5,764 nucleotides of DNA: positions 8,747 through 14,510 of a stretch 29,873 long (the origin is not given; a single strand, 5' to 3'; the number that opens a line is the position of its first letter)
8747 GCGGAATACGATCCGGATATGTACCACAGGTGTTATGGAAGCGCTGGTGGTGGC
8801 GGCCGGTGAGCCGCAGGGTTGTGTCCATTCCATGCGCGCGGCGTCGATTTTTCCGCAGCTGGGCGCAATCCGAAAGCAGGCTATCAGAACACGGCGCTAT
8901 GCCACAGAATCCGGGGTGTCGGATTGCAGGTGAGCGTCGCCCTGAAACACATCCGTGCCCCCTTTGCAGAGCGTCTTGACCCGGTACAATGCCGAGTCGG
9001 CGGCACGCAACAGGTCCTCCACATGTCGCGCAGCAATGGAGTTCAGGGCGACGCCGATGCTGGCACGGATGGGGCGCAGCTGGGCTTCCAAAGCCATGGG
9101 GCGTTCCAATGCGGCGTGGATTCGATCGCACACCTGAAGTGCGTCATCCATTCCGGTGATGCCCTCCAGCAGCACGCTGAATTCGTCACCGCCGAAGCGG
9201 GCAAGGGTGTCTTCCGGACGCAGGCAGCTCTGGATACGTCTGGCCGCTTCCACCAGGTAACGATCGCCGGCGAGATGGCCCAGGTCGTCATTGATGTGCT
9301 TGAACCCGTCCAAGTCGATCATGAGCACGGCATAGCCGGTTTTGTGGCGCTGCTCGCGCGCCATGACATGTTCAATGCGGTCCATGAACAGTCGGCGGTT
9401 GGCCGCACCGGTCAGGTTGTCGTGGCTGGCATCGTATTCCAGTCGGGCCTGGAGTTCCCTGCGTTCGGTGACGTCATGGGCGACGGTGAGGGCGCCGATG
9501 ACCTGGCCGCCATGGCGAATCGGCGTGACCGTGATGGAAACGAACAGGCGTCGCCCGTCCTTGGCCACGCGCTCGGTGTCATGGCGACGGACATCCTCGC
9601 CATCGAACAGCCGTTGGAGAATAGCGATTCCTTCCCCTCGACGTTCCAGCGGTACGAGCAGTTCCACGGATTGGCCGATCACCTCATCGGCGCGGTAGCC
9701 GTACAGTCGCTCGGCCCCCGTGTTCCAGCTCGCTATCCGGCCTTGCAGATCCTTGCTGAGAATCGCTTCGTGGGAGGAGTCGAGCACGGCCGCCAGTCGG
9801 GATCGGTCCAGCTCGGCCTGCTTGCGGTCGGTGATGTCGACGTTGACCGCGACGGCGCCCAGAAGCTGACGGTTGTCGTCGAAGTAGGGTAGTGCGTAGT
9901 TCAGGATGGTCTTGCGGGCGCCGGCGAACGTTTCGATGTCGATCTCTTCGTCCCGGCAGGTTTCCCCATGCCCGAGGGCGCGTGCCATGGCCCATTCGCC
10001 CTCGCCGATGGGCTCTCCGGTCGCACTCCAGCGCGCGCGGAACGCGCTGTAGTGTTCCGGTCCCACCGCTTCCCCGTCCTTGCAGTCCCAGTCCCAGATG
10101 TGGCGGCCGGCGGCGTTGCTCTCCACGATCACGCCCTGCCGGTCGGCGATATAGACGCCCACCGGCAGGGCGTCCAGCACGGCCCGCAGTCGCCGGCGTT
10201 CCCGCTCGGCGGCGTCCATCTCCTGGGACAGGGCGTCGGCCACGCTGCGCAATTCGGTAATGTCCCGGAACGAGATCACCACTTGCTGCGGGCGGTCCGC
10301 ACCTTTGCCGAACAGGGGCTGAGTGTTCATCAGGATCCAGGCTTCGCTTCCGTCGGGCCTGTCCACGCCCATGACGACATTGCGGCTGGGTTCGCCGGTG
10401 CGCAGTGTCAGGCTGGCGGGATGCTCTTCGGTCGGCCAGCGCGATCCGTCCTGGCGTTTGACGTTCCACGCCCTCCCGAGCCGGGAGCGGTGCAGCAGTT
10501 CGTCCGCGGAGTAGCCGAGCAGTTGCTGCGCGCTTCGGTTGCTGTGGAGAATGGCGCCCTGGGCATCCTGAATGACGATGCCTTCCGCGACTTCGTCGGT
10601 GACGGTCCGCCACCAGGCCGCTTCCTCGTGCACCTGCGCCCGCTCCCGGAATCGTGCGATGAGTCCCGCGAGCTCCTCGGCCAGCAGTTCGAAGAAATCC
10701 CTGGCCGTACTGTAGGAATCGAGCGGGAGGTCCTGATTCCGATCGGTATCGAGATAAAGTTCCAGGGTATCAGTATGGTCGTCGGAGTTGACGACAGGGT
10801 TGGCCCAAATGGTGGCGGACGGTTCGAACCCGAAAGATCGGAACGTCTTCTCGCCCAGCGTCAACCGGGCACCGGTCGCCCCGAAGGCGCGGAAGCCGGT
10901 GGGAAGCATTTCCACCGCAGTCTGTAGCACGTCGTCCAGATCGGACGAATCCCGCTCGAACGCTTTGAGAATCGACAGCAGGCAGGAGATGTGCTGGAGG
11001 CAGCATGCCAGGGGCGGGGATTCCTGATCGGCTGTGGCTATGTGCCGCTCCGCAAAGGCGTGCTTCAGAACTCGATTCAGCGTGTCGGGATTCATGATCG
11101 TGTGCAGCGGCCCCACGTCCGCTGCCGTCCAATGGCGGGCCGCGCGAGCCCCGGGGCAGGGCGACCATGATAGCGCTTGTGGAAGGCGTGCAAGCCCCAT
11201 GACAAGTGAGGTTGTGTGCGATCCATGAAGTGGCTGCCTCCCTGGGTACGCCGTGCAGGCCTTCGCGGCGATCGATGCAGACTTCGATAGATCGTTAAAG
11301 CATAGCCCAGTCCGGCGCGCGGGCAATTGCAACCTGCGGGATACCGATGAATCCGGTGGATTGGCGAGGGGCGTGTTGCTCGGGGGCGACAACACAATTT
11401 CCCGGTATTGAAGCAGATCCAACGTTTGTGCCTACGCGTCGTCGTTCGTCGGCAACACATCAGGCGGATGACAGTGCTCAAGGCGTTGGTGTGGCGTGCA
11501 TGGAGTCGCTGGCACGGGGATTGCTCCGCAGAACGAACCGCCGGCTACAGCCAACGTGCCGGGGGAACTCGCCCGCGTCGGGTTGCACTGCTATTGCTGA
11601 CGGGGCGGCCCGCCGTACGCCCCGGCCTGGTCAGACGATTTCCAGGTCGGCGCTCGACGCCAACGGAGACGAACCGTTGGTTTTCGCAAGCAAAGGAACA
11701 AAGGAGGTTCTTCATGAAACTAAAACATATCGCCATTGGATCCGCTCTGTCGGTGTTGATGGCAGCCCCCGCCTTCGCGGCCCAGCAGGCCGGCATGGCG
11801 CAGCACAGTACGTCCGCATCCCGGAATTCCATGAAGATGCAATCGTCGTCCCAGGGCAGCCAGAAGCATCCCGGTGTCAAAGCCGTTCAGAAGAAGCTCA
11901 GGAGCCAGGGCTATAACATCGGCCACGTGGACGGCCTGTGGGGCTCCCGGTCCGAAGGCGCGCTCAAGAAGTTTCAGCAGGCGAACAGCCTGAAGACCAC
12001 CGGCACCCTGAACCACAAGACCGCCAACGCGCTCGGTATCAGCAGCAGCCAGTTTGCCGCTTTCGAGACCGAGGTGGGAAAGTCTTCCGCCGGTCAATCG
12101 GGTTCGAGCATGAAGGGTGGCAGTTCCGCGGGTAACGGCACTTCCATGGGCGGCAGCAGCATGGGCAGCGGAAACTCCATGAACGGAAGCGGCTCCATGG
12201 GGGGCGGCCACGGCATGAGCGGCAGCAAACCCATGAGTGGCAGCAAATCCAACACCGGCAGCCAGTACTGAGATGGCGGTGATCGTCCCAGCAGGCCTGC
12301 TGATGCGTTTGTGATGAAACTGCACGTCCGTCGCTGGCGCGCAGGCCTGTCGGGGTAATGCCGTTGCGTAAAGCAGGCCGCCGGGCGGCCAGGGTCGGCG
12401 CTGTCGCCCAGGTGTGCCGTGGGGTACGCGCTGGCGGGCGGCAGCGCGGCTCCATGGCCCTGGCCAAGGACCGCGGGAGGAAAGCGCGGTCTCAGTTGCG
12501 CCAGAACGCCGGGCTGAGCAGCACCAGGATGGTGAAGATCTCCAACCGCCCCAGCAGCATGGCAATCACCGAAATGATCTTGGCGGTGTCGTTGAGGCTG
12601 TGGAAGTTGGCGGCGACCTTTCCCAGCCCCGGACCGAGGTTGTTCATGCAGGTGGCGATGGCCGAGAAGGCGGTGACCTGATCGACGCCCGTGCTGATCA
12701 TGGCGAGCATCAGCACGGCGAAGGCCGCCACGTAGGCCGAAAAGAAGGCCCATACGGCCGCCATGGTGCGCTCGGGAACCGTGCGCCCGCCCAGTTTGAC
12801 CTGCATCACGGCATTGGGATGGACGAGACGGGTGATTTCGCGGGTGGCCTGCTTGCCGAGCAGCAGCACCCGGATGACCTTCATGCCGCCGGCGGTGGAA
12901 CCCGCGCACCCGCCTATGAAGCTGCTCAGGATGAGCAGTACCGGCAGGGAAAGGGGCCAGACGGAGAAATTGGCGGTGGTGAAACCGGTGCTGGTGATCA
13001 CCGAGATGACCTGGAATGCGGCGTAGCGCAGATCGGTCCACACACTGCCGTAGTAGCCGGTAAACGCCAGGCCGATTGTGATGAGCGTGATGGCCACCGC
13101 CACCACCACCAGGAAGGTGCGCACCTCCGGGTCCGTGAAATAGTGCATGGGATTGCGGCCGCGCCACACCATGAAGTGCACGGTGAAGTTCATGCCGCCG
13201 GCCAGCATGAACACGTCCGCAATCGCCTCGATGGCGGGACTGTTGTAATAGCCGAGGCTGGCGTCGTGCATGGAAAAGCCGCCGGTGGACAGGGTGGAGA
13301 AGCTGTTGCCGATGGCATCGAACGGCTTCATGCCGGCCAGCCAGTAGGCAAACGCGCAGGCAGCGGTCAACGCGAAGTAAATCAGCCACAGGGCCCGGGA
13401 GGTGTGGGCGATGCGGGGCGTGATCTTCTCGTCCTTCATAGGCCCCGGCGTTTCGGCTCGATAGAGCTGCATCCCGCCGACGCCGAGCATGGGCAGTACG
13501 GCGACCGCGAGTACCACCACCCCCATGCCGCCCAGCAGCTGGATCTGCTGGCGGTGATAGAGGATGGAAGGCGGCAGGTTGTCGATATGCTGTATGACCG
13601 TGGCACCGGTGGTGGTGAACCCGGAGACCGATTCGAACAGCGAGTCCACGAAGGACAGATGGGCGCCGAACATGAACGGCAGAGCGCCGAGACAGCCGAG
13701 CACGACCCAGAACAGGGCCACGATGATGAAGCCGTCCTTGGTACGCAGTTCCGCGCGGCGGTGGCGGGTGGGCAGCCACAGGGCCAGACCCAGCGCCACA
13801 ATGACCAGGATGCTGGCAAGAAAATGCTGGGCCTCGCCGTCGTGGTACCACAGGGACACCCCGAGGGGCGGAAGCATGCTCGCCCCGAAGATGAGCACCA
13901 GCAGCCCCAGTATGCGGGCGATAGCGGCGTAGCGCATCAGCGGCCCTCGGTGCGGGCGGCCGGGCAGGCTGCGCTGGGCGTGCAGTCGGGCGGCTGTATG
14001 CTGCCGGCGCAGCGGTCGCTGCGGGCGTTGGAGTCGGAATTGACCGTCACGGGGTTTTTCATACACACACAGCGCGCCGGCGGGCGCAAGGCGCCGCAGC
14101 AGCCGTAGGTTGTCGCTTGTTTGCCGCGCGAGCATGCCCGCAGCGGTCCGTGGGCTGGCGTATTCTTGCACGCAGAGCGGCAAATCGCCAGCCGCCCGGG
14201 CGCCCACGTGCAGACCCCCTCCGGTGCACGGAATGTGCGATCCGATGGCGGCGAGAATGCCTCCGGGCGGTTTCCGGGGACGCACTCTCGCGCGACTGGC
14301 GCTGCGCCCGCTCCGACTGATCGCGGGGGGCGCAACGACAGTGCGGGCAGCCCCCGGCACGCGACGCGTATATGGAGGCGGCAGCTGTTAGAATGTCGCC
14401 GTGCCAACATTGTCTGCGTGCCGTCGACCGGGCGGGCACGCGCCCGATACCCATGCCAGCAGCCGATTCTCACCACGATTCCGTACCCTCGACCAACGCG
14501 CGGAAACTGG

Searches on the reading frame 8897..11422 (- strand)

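Call 89: search_protein_families(library=pfam, proteins=[window:8897-11422:-], max_evalue=0.0001)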
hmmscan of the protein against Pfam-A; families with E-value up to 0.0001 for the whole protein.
window:8897-11422:- (841 aa): 8 families
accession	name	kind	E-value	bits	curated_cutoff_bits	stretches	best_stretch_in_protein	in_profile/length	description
PF00990.26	GGDEF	-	1.9e-43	148.5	23.8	1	665-817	1-156/161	Diguanylate cyclase, GGDEF domain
PF00989.32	PAS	-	4.2e-34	117.4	22.6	2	542-651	2-113/113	PAS fold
PF08448.16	PAS_4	-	7.9e-33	113.4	23.1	2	547-656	1-110/110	PAS fold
PF13426.13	PAS_9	-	1.1e-25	90.3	27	2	552-653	2-103/103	PAS domain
PF13188.13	PAS_8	-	9.4e-19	67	21.8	1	271-318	3-50/65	PAS domain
PF12860.13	PAS_7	-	1.2e-08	35.5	27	0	276-393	2-112/115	PAS fold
PF08447.18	PAS_3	-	1.6e-05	25.5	25.6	0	564-643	2-84/89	PAS fold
PF17765.7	MLTR_LBD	-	6.9e-05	23.4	26.3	0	409-445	2-39/168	MmyB-like transcription regulator ligand binding domain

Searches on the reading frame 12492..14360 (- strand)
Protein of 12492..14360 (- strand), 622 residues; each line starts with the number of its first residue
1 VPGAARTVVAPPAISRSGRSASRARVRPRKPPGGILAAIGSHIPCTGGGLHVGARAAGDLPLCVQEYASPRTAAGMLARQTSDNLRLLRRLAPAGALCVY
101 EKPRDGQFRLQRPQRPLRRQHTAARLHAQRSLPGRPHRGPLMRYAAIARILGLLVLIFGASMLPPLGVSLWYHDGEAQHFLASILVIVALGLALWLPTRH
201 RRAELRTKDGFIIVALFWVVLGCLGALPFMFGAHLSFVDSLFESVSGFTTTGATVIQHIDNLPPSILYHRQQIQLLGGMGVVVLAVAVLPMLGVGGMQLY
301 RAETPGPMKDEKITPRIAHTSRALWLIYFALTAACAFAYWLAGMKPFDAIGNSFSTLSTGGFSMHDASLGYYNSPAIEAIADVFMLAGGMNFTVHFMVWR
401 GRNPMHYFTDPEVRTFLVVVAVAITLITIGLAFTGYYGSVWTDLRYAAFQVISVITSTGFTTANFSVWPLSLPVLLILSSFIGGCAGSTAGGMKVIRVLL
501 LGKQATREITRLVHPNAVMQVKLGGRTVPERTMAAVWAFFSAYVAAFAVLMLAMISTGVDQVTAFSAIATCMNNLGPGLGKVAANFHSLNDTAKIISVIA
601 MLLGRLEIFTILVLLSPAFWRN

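Call 89: search_protein_families(library=pfam, proteins=[window:12492-14360:-], max_evalue=0.0001)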
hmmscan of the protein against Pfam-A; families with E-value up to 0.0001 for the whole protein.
window:12492-14360:- (622 aa): 1 family
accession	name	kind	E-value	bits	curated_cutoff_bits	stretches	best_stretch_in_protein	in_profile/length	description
PF02386.22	TrkH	-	5.5e-97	325.7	27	1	178-616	3-491/502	Cation transport protein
